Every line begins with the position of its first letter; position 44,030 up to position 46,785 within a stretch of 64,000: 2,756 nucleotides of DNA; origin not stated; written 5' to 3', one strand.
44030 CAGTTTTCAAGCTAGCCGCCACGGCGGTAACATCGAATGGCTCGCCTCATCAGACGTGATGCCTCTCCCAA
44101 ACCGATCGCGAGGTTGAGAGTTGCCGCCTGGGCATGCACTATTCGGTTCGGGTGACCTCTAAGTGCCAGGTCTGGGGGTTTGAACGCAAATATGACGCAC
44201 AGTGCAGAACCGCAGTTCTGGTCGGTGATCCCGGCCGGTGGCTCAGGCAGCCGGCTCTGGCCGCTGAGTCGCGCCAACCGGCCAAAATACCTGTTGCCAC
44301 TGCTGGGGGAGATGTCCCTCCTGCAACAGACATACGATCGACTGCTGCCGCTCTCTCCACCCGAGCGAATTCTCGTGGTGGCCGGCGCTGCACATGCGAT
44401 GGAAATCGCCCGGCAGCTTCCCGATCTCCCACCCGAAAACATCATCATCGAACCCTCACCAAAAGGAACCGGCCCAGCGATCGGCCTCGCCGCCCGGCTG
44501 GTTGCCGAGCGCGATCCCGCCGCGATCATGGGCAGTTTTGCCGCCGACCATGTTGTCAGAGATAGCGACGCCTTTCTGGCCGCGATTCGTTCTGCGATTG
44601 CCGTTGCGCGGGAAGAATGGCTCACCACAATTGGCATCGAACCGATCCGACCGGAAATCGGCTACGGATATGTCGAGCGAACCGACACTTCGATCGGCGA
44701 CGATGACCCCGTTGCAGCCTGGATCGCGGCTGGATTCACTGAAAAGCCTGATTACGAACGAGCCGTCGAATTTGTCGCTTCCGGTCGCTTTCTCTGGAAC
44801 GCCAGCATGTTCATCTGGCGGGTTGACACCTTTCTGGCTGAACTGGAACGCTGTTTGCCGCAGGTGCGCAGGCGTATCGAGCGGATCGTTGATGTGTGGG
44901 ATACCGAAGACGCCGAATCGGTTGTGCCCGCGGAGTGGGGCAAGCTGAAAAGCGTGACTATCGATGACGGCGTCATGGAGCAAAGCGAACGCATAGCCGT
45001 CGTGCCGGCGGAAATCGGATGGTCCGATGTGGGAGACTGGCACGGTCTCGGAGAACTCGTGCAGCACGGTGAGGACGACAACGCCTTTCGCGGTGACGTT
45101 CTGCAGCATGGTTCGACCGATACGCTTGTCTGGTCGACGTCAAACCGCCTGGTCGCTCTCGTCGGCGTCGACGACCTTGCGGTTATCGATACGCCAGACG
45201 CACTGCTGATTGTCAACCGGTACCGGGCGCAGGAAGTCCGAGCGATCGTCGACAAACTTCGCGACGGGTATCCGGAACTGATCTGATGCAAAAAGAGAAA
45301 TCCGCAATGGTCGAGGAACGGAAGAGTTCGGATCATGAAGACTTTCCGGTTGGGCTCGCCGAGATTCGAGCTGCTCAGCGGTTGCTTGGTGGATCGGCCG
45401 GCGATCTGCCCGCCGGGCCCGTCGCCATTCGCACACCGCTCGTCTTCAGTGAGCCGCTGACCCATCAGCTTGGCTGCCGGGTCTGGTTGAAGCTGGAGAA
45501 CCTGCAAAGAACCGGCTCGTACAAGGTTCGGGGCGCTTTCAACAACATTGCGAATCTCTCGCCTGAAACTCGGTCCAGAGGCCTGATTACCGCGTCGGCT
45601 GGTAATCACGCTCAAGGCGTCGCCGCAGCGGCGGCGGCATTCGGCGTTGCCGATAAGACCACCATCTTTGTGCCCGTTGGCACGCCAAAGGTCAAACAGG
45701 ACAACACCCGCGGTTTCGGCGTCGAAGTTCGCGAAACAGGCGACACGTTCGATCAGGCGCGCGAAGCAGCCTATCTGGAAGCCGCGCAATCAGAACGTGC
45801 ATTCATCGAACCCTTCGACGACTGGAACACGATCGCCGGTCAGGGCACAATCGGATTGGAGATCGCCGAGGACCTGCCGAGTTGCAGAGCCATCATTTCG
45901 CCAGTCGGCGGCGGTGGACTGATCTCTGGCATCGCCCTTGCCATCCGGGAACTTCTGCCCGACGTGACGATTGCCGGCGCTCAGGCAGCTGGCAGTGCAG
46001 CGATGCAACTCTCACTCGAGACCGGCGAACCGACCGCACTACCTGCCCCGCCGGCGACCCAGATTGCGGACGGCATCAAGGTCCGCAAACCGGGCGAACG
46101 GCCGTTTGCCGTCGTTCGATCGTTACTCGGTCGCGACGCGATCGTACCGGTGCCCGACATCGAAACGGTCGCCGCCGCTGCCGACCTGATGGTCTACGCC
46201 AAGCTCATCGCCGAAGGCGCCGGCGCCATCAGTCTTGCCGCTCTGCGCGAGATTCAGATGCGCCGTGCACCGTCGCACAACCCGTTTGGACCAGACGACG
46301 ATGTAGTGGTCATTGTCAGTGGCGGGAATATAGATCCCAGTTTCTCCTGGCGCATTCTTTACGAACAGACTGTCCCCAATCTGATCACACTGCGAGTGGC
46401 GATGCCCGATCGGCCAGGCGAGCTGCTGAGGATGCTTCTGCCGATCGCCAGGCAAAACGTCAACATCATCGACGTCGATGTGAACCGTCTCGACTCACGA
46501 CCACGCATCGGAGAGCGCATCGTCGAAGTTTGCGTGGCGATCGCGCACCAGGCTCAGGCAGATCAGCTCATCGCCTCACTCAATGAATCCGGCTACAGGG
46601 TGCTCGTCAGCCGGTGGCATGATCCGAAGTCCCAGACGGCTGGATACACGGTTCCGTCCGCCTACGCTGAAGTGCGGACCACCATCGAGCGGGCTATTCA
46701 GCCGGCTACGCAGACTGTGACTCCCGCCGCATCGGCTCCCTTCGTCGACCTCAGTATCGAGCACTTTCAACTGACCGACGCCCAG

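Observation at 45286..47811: Single ORF fusing a threonine/serine dehydratase-like PLP enzyme to a VanY-type D,D-carboxypeptidase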

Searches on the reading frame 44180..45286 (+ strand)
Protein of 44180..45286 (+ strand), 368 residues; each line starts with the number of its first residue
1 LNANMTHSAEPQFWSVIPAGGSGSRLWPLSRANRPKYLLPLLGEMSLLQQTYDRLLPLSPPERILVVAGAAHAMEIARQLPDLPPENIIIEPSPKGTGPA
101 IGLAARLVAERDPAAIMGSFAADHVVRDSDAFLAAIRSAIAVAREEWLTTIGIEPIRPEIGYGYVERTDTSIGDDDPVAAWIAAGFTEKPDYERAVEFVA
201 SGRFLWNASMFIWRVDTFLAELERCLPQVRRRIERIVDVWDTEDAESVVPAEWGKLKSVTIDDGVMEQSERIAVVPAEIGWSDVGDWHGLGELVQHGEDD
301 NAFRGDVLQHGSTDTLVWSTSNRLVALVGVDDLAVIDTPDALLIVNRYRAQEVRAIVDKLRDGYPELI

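Call 49: search_protein_families(library=pfam, proteins=[window:44180-45286:+], max_evalue=0.00001)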
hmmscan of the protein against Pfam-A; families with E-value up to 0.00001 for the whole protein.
window:44180-45286:+ (368 aa): 3 families
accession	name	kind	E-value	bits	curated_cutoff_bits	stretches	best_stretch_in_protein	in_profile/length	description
PF00483.29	NTP_transferase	-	1.1e-35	123.9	21.2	1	16-293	3-238/245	Nucleotidyl transferase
PF22640.1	ManC_GMP_beta-helix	-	8.3e-15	54.9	27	1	313-360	8-55/55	MannoseP isomerase/GMP-like beta-helix domain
PF12804.13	NTP_transf_3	-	1.8e-09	38.4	27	1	16-131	2-103/160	MobA-like NTP transferase domain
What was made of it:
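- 44180..45286 (+): manC-like nucleotidyltransferase gene. Its stop overlaps the fusion's ATG (TGATG). Pfam NTP_transferase plus ManC_GMP_beta-helix (call 49).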

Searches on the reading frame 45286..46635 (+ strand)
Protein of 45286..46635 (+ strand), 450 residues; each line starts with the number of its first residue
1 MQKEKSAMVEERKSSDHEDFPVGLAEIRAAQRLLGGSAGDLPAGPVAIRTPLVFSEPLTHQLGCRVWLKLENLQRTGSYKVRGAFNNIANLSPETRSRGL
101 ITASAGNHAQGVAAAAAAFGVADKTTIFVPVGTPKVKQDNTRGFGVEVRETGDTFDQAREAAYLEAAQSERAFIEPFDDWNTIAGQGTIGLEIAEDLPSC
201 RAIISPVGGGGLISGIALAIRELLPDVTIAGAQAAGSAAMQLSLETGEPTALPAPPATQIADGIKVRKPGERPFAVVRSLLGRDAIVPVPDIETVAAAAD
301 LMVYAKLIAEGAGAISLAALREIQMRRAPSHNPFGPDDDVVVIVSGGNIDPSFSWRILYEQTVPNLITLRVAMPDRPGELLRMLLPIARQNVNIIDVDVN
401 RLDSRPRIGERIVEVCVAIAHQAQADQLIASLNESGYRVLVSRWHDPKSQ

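Call 57: search_solved_structures(query=window:45286-46635:+, max_evalue=1e-30, show_alignments=3)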
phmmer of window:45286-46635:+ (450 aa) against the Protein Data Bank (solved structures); distinct sequences matched with E-value up to 1e-30: 16.
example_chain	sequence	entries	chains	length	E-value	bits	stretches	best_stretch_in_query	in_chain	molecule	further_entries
2gn0_A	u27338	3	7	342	8.1e-56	193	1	52-352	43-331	Threonine dehydratase catabolic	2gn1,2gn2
3iau_A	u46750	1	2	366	2.7e-52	181.4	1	42-351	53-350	Threonine deaminase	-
8y1j_A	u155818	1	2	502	3.3e-50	174.5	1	46-389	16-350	L-threonine dehydratase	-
8zkv_A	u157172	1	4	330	1.9e-49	172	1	45-348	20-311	L-threonine dehydratase biosynthetic IlvA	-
43cq_A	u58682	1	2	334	2e-49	171.9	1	45-335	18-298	L-threonine dehydratase biosynthetic IlvA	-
1tdj_A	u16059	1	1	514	4.4e-49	170.8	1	45-384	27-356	BIOSYNTHETIC THREONINE DEAMINASE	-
9d2q_A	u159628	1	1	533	4.9e-49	170.7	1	45-384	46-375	L-threonine dehydratase biosynthetic IlvA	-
5cvc_A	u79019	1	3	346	9.3e-44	153.3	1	44-361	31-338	Serine racemase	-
1ve5_A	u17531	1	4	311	2.8e-43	151.7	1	44-325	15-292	Threonine deaminase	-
6lut_A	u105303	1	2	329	2.9e-40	141.8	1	49-358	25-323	Probable serine racemase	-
1v71_A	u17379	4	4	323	9.6e-38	133.5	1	47-350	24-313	Hypothetical protein C320.14 in chromosome III | Uncharacterized protein C320.14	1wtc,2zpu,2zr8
3hmk_A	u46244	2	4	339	2.2e-36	129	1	50-364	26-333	Serine racemase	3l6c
5x2l_A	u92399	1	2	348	1.5e-33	119.7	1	50-354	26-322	Serine racemase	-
3l6b_A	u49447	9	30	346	1.5e-33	119.6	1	50-354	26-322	Serine racemase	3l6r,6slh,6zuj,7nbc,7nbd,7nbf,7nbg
6zsp_AAA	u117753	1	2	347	1.5e-33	119.6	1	50-354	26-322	Serine racemase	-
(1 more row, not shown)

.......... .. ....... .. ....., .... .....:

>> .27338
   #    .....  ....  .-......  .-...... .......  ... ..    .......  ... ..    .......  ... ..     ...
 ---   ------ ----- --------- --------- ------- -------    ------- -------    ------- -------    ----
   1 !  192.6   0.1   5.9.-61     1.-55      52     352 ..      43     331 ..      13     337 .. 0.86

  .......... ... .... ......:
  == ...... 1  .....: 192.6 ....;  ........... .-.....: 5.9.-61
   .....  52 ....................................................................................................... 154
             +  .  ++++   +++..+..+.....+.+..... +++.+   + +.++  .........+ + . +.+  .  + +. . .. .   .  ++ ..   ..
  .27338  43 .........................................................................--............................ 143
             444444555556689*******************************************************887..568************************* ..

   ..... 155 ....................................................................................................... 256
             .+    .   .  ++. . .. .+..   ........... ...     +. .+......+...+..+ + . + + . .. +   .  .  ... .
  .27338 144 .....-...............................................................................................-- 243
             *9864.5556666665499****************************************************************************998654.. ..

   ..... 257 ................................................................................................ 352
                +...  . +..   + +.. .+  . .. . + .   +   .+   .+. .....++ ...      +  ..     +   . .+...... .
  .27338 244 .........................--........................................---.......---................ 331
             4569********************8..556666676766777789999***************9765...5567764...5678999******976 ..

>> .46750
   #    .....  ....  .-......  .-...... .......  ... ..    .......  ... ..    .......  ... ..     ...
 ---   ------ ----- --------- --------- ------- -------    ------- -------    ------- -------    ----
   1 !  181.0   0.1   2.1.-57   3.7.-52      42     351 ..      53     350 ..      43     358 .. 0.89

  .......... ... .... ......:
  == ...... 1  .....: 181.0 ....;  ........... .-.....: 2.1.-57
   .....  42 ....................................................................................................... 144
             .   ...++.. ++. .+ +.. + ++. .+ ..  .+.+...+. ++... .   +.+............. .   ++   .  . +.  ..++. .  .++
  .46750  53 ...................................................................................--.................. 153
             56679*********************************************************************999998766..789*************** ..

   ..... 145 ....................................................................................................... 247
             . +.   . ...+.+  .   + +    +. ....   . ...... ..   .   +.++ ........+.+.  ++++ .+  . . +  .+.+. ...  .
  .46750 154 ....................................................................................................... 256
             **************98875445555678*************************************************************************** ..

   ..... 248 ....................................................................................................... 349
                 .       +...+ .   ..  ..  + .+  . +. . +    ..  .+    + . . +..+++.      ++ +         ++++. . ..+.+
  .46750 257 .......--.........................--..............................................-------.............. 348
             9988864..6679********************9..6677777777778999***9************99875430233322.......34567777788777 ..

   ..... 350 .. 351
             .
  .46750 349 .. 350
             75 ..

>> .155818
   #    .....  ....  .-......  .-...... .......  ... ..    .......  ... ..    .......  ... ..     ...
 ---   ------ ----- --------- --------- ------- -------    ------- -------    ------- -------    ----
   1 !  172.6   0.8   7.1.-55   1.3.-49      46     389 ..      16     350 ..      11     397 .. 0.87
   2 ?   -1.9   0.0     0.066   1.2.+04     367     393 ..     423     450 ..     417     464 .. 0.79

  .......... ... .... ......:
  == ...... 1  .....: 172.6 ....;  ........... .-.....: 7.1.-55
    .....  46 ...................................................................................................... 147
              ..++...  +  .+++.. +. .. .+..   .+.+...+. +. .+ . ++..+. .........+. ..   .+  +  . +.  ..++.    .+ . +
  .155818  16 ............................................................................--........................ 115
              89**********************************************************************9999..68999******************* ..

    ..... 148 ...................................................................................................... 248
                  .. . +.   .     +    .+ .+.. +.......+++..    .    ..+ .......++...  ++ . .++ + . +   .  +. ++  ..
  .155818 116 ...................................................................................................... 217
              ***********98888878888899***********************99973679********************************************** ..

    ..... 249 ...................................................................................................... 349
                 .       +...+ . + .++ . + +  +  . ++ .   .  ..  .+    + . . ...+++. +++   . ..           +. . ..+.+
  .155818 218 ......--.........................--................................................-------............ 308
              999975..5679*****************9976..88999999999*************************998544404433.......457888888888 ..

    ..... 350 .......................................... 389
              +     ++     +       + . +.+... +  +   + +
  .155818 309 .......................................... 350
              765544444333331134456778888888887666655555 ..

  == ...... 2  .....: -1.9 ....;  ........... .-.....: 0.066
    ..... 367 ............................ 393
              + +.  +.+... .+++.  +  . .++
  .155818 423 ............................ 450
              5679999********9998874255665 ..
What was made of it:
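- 45427..46323 (+): PLP fold-type-II catalytic domain, residues 48-346. Thr/Ser ammonia-lyase type, with K80 as the Schiff-base lysine. The alignment to TdcB 2gn0 places K80 on K58, with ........, GGGGLI and SGGNID conserved (call 57).
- On Threonine ammonia-lyase, short form (TIGR01127 ilvA_1Cterm): K80, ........, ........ and SGGNID align with TdcB 2gn0 (call 57).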
